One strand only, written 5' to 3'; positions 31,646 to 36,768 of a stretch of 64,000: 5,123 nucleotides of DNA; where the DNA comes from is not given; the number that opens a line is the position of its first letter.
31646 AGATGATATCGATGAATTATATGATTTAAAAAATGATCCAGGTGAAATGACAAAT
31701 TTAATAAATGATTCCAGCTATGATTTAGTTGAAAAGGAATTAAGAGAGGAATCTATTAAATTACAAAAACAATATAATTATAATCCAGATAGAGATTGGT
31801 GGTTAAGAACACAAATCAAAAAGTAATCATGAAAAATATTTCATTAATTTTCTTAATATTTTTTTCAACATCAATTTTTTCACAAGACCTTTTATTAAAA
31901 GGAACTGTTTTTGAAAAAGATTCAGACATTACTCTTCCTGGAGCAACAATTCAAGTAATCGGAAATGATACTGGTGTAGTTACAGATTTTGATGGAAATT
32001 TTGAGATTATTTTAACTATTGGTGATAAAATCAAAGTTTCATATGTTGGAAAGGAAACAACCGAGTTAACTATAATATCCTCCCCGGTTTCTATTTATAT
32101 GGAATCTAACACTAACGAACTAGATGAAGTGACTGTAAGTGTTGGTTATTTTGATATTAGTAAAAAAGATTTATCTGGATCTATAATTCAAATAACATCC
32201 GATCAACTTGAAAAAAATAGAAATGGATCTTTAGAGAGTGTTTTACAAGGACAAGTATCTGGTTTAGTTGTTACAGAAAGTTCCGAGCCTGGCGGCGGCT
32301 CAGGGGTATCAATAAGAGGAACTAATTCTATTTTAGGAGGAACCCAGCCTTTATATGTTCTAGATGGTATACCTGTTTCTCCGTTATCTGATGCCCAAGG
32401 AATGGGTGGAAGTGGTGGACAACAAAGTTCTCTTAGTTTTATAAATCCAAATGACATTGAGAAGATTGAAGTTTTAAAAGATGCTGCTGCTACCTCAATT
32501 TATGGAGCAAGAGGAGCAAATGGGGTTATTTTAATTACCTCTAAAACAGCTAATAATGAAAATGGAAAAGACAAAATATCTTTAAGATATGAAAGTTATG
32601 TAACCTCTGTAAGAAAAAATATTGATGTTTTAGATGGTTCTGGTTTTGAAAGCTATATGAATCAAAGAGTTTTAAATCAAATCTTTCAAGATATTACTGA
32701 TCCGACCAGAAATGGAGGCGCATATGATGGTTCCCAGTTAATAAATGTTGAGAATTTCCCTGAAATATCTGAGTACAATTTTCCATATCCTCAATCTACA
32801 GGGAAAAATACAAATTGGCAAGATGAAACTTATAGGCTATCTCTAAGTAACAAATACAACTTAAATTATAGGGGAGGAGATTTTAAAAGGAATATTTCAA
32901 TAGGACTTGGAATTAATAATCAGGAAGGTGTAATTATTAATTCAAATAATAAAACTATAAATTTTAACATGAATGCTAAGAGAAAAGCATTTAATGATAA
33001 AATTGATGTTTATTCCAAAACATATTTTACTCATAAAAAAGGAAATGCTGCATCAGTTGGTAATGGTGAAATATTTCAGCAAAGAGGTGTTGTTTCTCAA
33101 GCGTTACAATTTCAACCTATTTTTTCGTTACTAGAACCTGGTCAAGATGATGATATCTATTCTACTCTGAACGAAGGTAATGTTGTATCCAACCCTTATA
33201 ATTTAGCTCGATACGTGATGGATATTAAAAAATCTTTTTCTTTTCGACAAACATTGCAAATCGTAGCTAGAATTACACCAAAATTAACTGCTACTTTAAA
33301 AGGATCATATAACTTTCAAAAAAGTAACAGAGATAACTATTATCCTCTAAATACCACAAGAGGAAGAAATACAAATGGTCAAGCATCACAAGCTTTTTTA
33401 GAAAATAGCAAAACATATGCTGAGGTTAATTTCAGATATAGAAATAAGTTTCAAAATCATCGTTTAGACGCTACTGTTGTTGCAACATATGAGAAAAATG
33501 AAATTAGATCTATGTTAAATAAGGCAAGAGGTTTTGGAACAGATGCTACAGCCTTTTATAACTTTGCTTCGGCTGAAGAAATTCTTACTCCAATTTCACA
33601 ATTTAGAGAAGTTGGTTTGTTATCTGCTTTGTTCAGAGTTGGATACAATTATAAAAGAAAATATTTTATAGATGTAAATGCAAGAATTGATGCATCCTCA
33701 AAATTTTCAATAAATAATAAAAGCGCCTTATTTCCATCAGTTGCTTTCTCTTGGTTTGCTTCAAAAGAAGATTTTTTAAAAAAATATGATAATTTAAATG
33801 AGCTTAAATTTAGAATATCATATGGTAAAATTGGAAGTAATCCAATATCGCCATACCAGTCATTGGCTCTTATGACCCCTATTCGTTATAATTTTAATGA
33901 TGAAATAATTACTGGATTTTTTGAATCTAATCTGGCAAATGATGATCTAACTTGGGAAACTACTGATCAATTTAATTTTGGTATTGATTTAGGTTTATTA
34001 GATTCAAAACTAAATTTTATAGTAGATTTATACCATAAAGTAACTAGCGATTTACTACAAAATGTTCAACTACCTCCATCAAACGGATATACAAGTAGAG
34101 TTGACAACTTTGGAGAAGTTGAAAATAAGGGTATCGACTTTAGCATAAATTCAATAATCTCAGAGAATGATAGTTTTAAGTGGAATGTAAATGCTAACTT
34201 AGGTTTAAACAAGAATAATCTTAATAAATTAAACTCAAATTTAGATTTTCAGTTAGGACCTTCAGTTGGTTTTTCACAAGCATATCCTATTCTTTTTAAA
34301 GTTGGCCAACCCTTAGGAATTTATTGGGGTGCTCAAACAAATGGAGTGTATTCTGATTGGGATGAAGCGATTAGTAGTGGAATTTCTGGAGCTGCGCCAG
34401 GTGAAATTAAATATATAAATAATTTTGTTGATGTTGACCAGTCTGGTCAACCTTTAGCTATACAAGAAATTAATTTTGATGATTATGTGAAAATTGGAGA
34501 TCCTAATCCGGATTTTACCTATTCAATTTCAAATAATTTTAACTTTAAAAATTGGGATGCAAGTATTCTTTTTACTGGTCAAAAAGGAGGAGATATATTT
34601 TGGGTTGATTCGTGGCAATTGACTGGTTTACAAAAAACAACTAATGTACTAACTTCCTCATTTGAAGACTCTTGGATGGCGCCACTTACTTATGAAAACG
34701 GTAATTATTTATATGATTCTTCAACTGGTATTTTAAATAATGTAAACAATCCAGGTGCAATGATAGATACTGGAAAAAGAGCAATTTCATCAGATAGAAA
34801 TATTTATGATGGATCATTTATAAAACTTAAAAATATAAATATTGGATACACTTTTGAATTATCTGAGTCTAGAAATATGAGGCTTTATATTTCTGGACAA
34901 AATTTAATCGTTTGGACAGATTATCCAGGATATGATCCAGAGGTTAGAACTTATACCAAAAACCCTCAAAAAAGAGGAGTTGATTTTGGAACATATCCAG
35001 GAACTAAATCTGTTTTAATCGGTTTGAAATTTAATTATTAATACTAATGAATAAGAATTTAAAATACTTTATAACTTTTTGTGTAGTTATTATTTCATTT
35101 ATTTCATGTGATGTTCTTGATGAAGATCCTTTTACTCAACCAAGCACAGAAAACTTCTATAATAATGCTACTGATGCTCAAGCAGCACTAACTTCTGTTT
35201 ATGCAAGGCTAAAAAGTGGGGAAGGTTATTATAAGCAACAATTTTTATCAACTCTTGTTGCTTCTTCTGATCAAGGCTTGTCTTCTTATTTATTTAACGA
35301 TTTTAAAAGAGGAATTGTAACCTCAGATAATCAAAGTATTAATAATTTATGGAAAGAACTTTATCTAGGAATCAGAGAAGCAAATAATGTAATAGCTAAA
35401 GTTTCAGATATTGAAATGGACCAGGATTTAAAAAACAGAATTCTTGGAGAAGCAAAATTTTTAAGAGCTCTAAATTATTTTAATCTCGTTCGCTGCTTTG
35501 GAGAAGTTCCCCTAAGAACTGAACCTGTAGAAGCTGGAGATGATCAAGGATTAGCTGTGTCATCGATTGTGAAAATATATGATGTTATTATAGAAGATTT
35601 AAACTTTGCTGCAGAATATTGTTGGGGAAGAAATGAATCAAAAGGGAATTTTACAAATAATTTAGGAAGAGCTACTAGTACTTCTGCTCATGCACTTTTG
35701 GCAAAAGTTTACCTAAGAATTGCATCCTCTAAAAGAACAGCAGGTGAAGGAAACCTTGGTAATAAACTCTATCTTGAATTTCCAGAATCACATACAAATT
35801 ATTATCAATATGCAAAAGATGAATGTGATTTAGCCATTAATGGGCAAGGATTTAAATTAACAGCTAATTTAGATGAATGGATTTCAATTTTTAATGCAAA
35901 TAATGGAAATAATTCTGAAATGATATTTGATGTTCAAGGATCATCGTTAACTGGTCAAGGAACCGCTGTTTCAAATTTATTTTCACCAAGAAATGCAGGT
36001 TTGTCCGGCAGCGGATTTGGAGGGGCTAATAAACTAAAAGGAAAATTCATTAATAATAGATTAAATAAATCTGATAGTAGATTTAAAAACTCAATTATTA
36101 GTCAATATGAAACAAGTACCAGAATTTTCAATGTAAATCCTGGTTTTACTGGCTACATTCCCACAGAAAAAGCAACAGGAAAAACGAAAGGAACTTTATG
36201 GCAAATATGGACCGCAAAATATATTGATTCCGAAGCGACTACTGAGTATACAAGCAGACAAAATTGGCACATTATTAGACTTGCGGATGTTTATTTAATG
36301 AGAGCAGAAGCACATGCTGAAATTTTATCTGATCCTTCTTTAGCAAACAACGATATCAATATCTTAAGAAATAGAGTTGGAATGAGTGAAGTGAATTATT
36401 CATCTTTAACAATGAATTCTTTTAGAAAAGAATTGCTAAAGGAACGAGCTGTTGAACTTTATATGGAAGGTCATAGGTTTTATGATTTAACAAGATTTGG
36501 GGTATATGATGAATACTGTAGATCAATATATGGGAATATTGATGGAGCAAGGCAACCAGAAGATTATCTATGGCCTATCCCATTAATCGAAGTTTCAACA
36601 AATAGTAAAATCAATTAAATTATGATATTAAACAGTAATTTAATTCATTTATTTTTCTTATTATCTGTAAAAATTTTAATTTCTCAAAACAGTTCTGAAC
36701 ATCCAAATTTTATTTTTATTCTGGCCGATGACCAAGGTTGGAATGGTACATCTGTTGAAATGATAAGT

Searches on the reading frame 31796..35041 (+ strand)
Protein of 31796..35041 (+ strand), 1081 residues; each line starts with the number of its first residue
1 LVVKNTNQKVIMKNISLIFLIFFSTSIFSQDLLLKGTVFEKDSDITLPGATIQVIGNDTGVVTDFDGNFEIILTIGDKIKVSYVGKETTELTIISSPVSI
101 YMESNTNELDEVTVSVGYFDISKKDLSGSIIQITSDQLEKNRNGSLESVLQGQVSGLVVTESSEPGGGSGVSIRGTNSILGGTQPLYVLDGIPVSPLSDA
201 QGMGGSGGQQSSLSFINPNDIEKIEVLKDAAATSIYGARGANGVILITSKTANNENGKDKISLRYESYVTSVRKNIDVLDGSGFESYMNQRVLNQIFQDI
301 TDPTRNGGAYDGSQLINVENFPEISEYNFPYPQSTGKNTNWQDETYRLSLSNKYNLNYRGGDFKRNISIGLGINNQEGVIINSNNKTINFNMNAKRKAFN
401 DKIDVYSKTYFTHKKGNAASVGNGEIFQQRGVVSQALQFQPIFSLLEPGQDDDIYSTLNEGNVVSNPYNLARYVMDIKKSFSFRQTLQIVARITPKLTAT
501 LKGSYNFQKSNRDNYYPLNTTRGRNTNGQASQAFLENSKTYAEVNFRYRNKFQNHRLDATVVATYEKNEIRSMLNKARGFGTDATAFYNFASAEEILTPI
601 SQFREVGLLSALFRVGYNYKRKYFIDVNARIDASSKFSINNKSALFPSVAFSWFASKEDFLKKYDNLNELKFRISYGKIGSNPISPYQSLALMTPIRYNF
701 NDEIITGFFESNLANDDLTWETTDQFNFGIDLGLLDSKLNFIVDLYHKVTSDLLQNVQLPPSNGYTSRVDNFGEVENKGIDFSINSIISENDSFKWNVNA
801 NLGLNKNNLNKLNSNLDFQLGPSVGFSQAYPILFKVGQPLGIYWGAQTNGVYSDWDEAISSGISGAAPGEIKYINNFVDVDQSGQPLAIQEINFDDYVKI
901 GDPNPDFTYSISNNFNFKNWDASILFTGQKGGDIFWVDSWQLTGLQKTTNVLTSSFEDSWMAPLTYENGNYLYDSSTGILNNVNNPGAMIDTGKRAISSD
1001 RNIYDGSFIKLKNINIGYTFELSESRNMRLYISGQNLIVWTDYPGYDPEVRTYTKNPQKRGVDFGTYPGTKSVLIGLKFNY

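Call 33: search_protein_families(library=pfam, proteins=[window:31796-35041:+], max_evalue=0.00001)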
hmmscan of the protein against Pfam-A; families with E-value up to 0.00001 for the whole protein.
window:31796-35041:+ (1081 aa): 2 families
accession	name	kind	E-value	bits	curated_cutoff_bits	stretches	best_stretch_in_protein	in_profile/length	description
PF07715.20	Plug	-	2.2e-22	80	23.9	1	123-244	2-107/107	TonB-dependent Receptor Plug Domain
PF13715.12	CarbopepD_reg_2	-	3.8e-13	49.7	32.2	1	34-114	1-88/88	CarboxypepD_reg-like domain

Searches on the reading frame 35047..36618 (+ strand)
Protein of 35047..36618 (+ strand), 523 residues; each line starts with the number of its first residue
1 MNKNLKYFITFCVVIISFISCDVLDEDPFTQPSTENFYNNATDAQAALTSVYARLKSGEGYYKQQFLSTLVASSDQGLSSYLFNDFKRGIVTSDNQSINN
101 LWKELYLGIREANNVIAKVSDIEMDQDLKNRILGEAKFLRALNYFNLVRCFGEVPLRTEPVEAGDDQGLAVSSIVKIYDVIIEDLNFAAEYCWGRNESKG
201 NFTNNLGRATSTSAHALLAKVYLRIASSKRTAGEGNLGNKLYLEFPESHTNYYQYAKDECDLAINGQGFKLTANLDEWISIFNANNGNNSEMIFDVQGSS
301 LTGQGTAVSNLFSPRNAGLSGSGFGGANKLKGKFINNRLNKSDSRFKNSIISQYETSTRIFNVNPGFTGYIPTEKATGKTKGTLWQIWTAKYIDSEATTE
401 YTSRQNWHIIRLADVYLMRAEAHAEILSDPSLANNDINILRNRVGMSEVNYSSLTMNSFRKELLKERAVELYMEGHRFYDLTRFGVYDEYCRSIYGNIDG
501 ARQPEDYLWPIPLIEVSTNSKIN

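Call 33: search_protein_families(library=pfam, proteins=[window:35047-36618:+], max_evalue=0.00001)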
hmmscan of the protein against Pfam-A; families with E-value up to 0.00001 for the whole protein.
window:35047-36618:+ (523 aa): 3 families
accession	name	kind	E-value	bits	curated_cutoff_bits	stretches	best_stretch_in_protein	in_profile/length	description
PF07980.17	SusD_RagB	-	5.5e-35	121.9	23.1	1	291-522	2-291/297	SusD family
PF14322.12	SusD-like_3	-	4.1e-22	79.8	27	1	24-223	3-191/191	Starch-binding associating with outer membrane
PF12771.13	SusD-like_2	-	2.6e-06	27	27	0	97-200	56-155/415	Starch-binding associating with outer membrane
